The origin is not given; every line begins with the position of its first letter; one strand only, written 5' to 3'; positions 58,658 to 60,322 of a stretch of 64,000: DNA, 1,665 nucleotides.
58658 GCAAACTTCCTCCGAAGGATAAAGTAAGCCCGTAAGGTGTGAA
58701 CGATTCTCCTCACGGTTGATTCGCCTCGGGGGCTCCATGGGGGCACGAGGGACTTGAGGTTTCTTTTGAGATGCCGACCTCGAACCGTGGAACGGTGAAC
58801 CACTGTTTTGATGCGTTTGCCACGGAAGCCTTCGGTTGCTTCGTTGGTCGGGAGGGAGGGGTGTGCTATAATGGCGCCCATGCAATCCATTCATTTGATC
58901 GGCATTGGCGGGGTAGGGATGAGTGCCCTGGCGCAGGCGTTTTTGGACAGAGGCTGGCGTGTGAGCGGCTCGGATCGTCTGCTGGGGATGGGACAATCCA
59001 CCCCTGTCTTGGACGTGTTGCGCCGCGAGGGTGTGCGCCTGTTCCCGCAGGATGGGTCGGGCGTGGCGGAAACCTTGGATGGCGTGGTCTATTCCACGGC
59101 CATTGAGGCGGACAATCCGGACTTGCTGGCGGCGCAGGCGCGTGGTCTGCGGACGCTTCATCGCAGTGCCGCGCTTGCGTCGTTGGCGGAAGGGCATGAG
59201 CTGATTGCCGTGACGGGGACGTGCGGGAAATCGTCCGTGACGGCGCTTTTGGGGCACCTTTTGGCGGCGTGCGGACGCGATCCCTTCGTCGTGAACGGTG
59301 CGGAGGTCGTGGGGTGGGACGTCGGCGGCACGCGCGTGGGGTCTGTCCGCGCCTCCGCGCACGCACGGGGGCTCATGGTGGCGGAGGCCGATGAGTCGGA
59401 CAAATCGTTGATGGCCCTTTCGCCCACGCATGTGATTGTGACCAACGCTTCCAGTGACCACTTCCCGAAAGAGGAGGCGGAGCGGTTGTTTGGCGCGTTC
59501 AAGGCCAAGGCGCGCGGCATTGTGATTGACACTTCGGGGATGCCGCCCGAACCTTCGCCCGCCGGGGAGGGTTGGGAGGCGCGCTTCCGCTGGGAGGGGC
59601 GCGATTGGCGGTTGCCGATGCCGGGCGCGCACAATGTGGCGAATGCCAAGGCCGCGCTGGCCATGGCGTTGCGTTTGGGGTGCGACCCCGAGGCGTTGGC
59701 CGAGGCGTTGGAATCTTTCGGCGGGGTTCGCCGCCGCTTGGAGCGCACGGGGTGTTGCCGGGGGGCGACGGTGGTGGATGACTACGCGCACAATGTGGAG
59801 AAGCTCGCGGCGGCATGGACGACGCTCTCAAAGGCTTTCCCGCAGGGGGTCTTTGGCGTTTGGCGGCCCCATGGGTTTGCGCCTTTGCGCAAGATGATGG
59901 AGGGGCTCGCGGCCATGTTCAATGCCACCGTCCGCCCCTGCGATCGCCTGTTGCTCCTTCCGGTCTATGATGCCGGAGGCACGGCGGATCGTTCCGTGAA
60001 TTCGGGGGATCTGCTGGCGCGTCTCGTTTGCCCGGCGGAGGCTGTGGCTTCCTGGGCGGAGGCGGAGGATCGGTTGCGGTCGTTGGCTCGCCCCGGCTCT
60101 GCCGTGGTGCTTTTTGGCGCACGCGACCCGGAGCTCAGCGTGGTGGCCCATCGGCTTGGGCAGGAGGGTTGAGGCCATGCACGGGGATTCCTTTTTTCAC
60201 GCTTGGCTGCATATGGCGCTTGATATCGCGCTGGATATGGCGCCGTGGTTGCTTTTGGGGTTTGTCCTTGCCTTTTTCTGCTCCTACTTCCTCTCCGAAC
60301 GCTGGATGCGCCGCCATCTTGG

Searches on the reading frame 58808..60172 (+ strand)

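Call 9: search_protein_families(library=pfam, proteins=[window:58808-60172:+], max_evalue=0.01)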
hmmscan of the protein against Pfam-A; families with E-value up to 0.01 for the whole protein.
window:58808-60172:+ (454 aa): 3 families
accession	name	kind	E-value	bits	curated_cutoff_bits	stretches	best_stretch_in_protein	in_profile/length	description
PF01225.30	Mur_ligase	-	2.4e-17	63.5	21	1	28-129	2-93/95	Mur ligase family, catalytic domain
PF02875.26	Mur_ligase_C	-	1.9e-13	51.8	28.4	1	309-439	1-127/127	Mur ligase, glutamate ligase domain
PF08245.18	Mur_ligase_M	-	7e-07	29.8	24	1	135-219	1-93/200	Mur ligase middle domain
